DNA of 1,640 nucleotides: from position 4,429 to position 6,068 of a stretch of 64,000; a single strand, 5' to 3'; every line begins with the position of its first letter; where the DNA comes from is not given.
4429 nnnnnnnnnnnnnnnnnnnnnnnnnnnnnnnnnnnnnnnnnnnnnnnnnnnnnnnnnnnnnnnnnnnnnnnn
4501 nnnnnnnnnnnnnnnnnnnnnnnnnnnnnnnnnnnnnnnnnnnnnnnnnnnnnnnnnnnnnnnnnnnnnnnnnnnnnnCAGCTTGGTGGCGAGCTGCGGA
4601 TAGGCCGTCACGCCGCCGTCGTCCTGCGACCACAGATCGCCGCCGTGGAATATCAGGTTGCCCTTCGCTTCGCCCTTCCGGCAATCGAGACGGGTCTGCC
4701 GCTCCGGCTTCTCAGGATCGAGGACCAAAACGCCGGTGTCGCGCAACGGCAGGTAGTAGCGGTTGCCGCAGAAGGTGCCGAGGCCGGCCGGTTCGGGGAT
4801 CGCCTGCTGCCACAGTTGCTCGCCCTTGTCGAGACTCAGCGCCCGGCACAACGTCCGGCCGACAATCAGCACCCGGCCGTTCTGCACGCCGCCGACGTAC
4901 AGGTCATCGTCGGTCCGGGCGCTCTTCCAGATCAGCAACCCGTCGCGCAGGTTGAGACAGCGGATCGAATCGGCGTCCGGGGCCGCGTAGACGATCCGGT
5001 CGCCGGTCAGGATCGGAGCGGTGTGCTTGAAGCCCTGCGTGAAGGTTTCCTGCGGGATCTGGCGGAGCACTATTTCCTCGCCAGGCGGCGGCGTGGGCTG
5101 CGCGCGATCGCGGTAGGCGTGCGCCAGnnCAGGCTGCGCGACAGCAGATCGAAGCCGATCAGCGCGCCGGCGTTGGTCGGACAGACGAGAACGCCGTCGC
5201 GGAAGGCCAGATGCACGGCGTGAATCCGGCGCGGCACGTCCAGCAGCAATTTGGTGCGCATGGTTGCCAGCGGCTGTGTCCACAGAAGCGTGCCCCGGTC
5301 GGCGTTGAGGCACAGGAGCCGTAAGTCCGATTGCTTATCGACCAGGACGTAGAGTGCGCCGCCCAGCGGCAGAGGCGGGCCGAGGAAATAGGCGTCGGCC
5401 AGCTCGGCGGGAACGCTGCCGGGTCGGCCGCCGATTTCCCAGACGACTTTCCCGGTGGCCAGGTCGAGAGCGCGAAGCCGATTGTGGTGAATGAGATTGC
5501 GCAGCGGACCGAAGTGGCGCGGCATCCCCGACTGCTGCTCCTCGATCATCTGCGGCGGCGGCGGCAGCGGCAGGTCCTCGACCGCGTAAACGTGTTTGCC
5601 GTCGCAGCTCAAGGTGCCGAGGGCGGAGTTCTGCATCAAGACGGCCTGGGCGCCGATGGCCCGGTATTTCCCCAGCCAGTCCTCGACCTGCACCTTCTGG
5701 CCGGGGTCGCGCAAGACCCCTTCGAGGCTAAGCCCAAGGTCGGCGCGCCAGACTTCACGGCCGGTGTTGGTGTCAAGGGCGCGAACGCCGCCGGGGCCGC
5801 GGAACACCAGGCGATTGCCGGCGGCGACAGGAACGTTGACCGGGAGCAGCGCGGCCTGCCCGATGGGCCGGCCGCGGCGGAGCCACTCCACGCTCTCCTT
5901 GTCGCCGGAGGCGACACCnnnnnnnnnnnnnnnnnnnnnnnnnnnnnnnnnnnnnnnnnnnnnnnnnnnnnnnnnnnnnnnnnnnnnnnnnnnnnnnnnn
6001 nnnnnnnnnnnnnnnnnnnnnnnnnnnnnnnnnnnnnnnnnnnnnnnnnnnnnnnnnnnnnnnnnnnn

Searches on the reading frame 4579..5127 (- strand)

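Call 50: search_protein_families(library=pfam, proteins=[window:4579-5127:-], max_evalue=0.01)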
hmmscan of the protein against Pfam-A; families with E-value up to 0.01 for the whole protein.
seq(183 aa): 1 family
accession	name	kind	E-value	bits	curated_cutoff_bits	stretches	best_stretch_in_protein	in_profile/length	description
PF13360.13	PQQ_2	-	1.8e-05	24.9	27.6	1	38-116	69-152/233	Outer membrane protein assembly factor BamB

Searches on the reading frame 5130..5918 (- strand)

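Call 50: search_protein_families(library=pfam, proteins=[window:5130-5918:-], max_evalue=0.01)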
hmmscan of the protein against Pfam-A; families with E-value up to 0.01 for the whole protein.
seq(263 aa): 2 families
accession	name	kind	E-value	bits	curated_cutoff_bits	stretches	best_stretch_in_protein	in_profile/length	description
PF13360.13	PQQ_2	-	1.7e-11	44.7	27.6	2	146-257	3-89/233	Outer membrane protein assembly factor BamB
PF01011.28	PQQ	-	8.2e-05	21.9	26.7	0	29-65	52-89/595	Glucose/ethanol/alcohol dehydrogenase, beta-propeller domain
